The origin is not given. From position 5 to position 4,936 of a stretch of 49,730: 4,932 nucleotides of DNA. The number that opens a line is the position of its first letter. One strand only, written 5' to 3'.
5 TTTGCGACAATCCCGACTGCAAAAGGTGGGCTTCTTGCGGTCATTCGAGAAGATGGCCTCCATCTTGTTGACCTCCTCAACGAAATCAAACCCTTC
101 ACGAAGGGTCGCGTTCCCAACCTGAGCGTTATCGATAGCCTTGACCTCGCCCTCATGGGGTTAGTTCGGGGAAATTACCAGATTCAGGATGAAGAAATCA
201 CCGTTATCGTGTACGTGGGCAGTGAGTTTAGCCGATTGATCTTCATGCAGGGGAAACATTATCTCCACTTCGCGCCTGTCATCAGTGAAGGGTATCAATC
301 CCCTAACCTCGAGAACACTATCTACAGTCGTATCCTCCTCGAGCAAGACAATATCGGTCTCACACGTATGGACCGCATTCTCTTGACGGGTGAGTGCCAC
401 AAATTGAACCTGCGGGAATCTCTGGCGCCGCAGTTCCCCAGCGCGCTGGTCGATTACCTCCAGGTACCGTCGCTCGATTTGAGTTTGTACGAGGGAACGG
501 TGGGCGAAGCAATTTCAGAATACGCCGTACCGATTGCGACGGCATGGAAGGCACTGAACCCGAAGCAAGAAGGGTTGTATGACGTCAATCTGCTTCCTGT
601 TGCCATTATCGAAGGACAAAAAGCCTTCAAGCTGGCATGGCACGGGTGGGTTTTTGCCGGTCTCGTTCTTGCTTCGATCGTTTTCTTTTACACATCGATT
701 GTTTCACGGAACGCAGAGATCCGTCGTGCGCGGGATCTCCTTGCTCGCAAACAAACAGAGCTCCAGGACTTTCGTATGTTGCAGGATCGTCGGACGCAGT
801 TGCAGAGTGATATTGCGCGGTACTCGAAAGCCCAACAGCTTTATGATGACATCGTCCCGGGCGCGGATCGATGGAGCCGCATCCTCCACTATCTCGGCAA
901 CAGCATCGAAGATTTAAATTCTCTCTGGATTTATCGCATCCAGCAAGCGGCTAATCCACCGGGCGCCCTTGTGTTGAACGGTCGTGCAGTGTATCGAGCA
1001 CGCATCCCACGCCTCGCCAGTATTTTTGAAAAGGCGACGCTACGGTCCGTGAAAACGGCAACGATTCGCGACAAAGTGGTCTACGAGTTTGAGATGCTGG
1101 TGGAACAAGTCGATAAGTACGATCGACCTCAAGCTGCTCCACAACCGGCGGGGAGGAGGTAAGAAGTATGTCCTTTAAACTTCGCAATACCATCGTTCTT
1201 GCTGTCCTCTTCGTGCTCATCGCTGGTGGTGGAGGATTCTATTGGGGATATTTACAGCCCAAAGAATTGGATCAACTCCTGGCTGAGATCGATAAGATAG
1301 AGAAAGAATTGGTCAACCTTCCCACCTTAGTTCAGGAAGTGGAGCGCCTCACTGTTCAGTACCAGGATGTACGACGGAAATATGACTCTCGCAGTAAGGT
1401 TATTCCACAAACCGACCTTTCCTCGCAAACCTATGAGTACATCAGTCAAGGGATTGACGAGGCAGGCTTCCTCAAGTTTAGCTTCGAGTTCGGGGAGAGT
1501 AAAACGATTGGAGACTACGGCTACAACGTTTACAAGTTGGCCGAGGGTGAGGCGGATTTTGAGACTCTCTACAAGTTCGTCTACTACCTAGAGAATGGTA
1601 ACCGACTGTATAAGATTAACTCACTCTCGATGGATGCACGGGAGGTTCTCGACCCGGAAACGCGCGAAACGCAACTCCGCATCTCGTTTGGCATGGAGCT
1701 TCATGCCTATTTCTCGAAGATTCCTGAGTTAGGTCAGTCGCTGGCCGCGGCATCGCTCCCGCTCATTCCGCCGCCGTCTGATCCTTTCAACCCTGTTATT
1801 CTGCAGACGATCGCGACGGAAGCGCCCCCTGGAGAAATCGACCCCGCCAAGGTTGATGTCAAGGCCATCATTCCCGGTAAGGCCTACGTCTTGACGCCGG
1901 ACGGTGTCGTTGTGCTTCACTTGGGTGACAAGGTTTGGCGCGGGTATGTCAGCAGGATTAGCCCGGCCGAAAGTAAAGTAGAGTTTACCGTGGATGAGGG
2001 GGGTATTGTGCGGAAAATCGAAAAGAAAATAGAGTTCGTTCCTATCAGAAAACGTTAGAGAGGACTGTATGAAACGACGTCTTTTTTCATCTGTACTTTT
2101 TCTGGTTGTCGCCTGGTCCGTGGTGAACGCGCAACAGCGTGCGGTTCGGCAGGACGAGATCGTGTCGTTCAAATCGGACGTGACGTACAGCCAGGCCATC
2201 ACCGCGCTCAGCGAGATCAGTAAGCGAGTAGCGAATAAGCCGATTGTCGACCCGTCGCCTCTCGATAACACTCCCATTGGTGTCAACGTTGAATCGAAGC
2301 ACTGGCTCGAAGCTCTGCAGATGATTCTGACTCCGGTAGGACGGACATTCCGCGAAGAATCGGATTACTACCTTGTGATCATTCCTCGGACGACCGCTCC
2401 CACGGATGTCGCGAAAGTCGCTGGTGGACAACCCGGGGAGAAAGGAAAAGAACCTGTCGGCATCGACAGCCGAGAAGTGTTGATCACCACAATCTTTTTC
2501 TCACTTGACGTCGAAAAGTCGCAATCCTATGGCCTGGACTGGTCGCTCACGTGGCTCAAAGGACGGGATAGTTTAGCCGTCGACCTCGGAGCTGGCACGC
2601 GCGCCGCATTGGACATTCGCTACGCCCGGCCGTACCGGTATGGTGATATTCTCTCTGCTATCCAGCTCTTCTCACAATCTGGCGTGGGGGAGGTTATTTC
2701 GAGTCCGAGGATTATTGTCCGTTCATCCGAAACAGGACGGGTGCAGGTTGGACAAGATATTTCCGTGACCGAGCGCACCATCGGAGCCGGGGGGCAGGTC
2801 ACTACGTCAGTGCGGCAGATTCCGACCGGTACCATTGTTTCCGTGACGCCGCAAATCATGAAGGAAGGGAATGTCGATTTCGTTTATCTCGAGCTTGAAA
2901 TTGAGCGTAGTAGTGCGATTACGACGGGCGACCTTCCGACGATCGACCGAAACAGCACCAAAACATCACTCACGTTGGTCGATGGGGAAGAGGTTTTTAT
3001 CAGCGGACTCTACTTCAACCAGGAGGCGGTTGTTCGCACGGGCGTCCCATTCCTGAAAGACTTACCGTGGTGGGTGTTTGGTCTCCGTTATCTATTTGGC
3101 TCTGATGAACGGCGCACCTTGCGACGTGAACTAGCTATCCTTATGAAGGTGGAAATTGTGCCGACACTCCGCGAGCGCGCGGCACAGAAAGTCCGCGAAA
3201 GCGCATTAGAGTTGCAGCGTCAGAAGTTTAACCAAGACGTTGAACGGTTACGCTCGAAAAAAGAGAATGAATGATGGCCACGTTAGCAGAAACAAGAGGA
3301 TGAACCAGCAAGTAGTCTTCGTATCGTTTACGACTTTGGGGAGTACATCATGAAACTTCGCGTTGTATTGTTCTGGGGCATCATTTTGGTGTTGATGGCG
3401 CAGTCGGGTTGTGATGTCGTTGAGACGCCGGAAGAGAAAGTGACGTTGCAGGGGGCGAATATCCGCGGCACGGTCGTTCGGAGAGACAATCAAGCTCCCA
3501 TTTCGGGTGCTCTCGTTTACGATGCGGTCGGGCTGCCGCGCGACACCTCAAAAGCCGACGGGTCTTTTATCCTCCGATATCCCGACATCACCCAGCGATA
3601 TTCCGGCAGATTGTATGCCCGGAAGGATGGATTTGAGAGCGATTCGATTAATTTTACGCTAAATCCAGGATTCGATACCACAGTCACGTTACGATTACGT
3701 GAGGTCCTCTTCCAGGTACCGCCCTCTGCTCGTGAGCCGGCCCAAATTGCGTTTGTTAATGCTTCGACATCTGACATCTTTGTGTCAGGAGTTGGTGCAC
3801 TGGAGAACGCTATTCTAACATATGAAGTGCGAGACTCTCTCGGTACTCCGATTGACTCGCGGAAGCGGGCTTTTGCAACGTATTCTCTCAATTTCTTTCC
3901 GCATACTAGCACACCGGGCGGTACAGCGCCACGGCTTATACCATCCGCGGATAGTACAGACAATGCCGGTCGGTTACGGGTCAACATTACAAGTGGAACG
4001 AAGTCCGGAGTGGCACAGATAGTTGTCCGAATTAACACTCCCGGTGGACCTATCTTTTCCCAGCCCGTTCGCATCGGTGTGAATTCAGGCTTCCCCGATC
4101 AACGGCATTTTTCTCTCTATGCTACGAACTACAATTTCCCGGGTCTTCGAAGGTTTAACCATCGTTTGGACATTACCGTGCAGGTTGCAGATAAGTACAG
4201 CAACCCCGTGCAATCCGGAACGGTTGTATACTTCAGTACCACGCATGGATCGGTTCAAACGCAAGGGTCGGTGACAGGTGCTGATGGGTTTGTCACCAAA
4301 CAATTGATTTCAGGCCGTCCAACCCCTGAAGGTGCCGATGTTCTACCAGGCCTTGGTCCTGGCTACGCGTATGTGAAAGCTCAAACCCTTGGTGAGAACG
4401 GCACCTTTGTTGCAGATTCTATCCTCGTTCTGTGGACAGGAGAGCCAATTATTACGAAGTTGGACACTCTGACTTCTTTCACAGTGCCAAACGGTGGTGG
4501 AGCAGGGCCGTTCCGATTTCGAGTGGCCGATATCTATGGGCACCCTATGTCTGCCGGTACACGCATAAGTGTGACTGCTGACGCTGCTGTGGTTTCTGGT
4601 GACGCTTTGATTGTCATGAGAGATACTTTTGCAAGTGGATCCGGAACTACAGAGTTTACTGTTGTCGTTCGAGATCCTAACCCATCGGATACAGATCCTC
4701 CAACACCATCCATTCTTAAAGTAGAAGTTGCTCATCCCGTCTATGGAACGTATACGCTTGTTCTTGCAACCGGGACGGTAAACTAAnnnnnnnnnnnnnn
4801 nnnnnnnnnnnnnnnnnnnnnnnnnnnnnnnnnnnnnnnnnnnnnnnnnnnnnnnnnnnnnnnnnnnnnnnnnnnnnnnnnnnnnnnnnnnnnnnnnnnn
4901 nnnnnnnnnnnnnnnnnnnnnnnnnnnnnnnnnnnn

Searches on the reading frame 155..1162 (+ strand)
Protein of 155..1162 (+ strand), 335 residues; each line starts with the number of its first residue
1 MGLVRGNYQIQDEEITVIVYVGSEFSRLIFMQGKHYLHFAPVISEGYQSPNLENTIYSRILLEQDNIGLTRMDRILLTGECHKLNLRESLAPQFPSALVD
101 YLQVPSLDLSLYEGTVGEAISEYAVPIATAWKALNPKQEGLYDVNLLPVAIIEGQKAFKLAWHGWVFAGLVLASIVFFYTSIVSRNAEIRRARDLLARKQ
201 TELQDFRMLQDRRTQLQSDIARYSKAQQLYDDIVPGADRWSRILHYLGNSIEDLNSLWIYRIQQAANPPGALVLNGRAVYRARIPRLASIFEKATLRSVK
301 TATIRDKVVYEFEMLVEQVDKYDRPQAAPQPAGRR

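Call 62: search_protein_families(library=pfam, proteins=[window:155-1162:+], max_evalue=0.01)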
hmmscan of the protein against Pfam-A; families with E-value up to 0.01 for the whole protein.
window:155-1162:+ (335 aa): 1 family
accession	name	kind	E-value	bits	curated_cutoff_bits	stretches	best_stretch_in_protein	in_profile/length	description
PF22766.2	ZW10_C2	-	0.006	17.2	27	0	187-259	43-116/152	ZW10 C-terminal helical domain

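Call 78: search_protein_families(library=pfam, proteins=[window:155-1162:+], max_evalue=0.00001)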
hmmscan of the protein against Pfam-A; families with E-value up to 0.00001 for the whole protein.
window:155-1162:+ (335 aa): 0 families

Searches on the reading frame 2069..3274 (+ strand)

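Call 78: search_protein_families(library=pfam, proteins=[window:2069-3274:+], max_evalue=0.00001)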
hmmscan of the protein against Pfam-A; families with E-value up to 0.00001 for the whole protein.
window:2069-3274:+ (401 aa): 1 family
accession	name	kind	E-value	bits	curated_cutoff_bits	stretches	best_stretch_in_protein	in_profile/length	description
PF00263.26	Secretin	-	1.3e-28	100.1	27.5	1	202-364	3-168/169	Bacterial type II and III secretion system protein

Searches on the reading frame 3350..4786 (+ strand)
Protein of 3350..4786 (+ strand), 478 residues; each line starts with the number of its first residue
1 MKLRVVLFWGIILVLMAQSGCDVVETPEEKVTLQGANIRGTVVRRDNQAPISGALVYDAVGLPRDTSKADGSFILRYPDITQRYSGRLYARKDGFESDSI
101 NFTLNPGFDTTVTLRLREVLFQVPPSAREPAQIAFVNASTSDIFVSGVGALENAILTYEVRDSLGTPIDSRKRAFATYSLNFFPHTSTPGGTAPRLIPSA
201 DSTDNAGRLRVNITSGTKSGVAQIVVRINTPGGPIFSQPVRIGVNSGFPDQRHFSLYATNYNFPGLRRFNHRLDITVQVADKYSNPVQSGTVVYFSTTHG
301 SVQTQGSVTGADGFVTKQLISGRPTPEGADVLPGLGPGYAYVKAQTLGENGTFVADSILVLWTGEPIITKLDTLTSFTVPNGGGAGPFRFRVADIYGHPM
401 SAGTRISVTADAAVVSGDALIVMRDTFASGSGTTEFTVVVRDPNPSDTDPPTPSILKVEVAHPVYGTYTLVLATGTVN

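Call 78: search_protein_families(library=pfam, proteins=[window:3350-4786:+], max_evalue=0.00001)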
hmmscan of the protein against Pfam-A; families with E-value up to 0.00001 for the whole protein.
window:3350-4786:+ (478 aa): 2 families
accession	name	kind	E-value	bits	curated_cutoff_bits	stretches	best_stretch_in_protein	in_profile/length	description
PF02369.22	Big_1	-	5.1e-10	39.8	34.9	0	274-321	20-68/93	Bacterial Ig-like domain (group 1)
PF09134.16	Invasin_D3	-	7.5e-08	33.2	33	0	275-324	24-72/98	Invasin, domain 3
